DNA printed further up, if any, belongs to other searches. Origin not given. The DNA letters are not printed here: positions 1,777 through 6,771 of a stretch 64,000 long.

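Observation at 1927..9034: Tandem pair of very large proteins with facing His-rich termini, directly upstream of ftsW-murG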

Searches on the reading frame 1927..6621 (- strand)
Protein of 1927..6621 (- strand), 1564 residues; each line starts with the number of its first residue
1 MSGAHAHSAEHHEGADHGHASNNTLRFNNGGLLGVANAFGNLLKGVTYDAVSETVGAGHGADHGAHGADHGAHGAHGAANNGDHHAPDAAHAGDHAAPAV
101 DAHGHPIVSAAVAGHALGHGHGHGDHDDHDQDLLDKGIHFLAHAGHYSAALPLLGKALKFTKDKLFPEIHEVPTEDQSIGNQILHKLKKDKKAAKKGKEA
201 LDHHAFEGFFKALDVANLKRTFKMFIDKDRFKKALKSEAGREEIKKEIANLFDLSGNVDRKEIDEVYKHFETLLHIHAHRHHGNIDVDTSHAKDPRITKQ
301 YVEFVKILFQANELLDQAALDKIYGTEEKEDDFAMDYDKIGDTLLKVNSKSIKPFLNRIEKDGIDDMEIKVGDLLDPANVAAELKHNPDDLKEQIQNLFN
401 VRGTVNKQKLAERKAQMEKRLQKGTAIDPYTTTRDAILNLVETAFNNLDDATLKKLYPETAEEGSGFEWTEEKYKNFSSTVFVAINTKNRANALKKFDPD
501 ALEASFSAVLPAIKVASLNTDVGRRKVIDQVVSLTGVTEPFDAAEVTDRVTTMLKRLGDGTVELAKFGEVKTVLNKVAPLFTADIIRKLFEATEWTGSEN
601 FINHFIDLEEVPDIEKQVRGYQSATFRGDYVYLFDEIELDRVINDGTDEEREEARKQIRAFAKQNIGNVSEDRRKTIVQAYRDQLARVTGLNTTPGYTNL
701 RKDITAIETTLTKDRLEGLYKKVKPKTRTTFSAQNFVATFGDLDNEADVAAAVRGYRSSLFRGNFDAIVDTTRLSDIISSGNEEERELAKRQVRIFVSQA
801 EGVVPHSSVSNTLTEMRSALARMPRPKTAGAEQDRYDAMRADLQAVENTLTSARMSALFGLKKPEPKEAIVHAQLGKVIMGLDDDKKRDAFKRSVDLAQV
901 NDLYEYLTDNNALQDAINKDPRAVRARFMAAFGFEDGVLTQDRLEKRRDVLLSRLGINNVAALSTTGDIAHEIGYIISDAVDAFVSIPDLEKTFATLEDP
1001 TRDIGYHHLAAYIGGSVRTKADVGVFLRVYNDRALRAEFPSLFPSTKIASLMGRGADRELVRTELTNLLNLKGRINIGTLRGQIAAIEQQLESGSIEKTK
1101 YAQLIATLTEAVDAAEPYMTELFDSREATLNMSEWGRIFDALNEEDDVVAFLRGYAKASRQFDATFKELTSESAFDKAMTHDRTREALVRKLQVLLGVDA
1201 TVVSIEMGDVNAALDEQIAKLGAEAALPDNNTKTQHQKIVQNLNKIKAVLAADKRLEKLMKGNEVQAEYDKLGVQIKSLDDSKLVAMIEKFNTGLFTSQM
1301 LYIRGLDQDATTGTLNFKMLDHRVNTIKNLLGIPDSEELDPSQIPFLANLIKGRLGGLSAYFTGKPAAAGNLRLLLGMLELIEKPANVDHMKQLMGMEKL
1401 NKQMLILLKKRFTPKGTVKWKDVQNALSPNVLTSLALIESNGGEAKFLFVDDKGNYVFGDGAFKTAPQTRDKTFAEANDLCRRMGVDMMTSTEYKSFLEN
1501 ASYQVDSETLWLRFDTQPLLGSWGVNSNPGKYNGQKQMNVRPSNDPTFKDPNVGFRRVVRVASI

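Call 3: search_protein_families(library=pfam, proteins=[window:1927-6621:-], max_evalue=1)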
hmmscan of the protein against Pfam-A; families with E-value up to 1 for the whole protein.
window:1927-6621:- (1564 aa): 3 families
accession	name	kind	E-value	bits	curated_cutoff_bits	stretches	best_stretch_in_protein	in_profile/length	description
PF14066.11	DUF4256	-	0.00053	20.1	27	1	1407-1471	4-74/173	Protein of unknown function (DUF4256)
PF01347.28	Vitellogenin_N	-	0.059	12.4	24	1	1085-1125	375-415/590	Lipoprotein amino terminal region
PF05120.17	GvpG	-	0.2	12.3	30.6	0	1078-1109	31-62/67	Gas vesicle protein G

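Call 4: search_protein_families(library=ncbifam, proteins=[window:1927-6621:-], max_evalue=1)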
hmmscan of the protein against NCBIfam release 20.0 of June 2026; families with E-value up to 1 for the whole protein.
window:1927-6621:- (1564 aa): 0 families

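Call 8: find_homologous_proteins(query=window:1927-6621:-)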
Query window:1927-6621:- (1564 aa): 6 proteins with E <= 0.001 among 8000 candidates.
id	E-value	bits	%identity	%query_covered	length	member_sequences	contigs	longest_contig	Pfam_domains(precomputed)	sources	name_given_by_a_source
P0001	0.0e+0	3498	100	100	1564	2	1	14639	-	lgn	-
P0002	0.0e+0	2698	76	100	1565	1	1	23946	-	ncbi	-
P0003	6.8e-230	785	41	49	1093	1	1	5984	-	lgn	-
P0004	1.2e-203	698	33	60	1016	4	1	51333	-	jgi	jgi:hypothetical protein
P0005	1.3e-154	535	38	46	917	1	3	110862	-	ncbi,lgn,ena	-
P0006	3.1e-152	527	38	55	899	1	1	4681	-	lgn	-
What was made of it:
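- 1927..6621 (-): Gene B (1564 aa): the soluble C-terminal half of the split protein. Homologs P0001-P0006 (call 8).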

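Call 10: find_encoding_contigs(protein=P0002, flank=10000, max_places=3)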
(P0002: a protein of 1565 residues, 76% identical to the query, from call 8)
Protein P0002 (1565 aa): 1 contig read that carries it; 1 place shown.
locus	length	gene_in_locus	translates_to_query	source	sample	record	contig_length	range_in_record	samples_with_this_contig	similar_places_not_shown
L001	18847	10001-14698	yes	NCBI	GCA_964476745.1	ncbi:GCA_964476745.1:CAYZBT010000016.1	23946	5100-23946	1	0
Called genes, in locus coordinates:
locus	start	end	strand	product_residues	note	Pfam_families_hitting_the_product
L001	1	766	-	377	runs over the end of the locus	PF00438:S-AdoMet_synt_N, PF02772:S-AdoMet_synt_M, PF02773:S-AdoMet_synt_C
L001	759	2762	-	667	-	PF13439:Glyco_transf_4, PF13579:Glyco_trans_4_4, PF20706:GT4-conflict, PF00534:Glycos_transf_1, PF13692:Glyco_trans_1_4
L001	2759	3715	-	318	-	PF07136:DUF1385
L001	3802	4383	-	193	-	PF02578:Cu-oxidase_4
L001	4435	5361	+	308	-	PF04909:Amidohydro_2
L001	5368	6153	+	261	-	PF01145:Band_7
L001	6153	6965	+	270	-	PF08501:Shikimate_dh_N, PF01488:Shikimate_DH, PF03807:F420_oxidored (weak)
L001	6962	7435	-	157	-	PF01252:Peptidase_A8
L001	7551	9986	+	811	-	-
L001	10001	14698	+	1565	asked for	-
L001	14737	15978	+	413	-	PF01098:FTSW_RODA_SPOVE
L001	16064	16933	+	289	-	PF03033:Glyco_transf_28, PF04101:Glyco_tran_28_C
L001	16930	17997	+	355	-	PF00534:Glycos_transf_1, PF13692:Glyco_trans_1_4, PF13524:Glyco_trans_1_2 (weak)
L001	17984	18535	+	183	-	-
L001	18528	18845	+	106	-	?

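Call 11: find_encoding_contigs(protein=P0004, flank=10000, max_places=3)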
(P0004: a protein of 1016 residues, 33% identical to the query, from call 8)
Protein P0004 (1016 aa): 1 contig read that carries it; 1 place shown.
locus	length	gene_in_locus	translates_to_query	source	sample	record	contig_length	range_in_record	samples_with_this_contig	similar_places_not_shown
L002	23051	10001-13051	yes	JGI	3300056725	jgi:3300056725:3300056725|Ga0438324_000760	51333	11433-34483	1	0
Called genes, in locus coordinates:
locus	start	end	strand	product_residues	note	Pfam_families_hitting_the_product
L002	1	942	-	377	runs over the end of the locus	PF00438:S-AdoMet_synt_N, PF02772:S-AdoMet_synt_M, PF02773:S-AdoMet_synt_C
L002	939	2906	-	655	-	PF13439:Glyco_transf_4, PF13477:Glyco_trans_4_2 (weak), PF13579:Glyco_trans_4_4, PF20706:GT4-conflict, PF00534:Glycos_transf_1, PF13692:Glyco_trans_1_4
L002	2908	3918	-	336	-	PF07136:DUF1385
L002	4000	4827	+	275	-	-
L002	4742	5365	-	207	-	PF02578:Cu-oxidase_4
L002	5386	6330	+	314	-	PF04909:Amidohydro_2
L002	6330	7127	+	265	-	PF01145:Band_7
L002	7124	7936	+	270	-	PF08501:Shikimate_dh_N, PF01488:Shikimate_DH, PF03807:F420_oxidored (weak)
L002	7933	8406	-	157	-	PF01252:Peptidase_A8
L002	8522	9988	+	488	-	-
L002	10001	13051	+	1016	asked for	-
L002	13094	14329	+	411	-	PF01098:FTSW_RODA_SPOVE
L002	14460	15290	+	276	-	PF03033:Glyco_transf_28, PF04101:Glyco_tran_28_C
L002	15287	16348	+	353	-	PF13439:Glyco_transf_4 (faint), PF00534:Glycos_transf_1, PF13692:Glyco_trans_1_4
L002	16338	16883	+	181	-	-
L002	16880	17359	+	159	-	PF04011:LemA (weak)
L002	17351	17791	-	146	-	PF02661:Fic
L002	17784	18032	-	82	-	PF12728:HTH_17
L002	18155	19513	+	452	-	PF00919:UPF0004, PF04055:Radical_SAM, PF01938:TRAM (weak)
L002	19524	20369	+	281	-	-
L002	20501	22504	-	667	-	PF01411:tRNA-synt_2c, PF07973:tRNA_SAD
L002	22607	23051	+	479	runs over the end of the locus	-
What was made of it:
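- In L002 the two ORFs are in the same frame, 12 nt apart (call 11).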

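Call 12: find_encoding_contigs(protein=P0005, flank=10000, max_places=3)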
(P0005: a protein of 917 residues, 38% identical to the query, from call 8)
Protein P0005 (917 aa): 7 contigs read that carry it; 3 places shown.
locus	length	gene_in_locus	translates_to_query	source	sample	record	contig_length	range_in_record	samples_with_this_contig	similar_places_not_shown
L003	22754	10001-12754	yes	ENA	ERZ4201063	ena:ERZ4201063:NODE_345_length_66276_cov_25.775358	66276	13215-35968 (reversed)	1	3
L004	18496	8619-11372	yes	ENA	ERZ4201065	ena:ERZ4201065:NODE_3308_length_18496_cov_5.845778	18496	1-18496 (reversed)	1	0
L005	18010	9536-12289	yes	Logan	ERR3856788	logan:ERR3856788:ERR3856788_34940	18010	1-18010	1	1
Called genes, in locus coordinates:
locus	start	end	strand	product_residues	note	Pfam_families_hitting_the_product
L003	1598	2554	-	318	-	PF07136:DUF1385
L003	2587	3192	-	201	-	PF02578:Cu-oxidase_4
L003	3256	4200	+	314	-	PF04909:Amidohydro_2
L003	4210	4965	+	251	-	PF01145:Band_7, PF13421:Band_7_1 (weak)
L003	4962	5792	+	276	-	PF08501:Shikimate_dh_N, PF01488:Shikimate_DH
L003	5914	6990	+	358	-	PF02661:Fic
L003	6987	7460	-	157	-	PF01252:Peptidase_A8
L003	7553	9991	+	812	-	-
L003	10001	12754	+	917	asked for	-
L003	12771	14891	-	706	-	PF28492:Beta_helix_4 (weak)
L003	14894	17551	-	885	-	PF07719:TPR_2 (faint), PF13432:TPR_16 (faint), PF13431:TPR_17 (faint), PF13428:TPR_14 (weak), PF14559:TPR_19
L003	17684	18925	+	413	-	PF01098:FTSW_RODA_SPOVE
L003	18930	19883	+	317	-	PF03033:Glyco_transf_28, PF04101:Glyco_tran_28_C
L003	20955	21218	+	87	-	-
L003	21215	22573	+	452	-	PF00919:UPF0004, PF04055:Radical_SAM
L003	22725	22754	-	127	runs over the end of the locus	-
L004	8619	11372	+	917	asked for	-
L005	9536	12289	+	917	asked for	-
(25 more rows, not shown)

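Call 23: find_encoding_contigs(protein=P0003, flank=10000, max_places=2)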
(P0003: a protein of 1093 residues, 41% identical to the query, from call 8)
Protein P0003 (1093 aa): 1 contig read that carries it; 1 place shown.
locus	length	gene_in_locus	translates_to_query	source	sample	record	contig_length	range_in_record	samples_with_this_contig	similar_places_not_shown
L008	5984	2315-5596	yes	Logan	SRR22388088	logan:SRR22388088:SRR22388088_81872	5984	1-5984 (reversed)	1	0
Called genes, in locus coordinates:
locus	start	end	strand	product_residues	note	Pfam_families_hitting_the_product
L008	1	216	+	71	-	?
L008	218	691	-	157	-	PF01252:Peptidase_A8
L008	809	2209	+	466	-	-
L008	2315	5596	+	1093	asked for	-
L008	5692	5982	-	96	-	?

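Call 24: find_encoding_contigs(protein=P0006, flank=10000, max_places=2)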
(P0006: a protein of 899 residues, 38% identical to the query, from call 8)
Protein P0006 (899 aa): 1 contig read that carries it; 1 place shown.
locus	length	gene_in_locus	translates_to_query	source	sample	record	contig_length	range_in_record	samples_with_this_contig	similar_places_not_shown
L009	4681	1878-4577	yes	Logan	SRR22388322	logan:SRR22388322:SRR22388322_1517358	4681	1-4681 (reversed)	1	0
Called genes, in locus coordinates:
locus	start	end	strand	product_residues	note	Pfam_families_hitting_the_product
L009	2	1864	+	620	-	?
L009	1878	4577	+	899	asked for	-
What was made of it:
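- L009 shows the adjacent pair only (call 24).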

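Call 27: search_solved_structures(query=A3, max_evalue=10)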
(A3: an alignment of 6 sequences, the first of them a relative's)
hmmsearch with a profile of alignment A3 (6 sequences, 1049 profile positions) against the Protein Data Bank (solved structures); distinct sequences matched with E-value up to 10: 12.
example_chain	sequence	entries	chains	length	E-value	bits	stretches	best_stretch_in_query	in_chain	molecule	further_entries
7ane_ap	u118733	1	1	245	0.14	13.7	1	835-961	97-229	mS62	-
5vi5_D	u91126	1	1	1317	0.75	11.3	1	704-890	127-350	DNA-directed RNA polymerase subunit beta'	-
5tw1_D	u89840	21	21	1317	0.75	11.3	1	704-890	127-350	DNA-directed RNA polymerase subunit beta'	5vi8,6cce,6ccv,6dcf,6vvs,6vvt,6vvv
6eyd_D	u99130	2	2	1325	0.76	11.3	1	704-890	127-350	DNA-directed RNA polymerase subunit beta'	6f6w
5uh5_D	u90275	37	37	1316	1.6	10.2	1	704-890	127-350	DNA-directed RNA polymerase subunit beta'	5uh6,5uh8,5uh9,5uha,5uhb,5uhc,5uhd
5zx2_D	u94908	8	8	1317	1.6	10.2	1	704-890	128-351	DNA-directed RNA polymerase subunit beta'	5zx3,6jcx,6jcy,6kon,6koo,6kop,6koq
10mi_D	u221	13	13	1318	1.6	10.2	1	704-890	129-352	DNA-directed RNA polymerase subunit beta'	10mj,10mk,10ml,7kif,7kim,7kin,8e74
7q4u_D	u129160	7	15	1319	1.6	10.2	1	704-890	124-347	DNA-directed RNA polymerase subunit beta'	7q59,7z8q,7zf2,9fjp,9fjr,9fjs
7pp4_d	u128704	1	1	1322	1.6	10.2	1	704-890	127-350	DNA-directed RNA polymerase subunit beta'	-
6bzo_D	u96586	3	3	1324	1.6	10.2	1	704-890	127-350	DNA-directed RNA polymerase subunit beta'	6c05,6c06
6c04_D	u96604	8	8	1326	1.6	10.2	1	704-890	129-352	DNA-directed RNA polymerase subunit beta'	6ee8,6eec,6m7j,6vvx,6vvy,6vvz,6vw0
9e7v_D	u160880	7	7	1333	1.6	10.2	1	704-890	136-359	DNA-directed RNA polymerase subunit beta'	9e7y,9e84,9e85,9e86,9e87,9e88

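Call 46: search_protein_families(library=padloc, proteins=[window:1927-6621:-], max_evalue=0.1)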
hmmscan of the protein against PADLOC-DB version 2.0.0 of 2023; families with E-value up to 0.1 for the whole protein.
window:1927-6621:- (1564 aa): 0 families

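Call 47: search_protein_families(library=phrogs, proteins=[window:1927-6621:-], max_evalue=0.1)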
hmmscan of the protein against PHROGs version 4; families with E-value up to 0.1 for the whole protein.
window:1927-6621:- (1564 aa): 1 family
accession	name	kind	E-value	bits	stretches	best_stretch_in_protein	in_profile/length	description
phrog_29434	-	unknown function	0.065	14.8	0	898-941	3-46/83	-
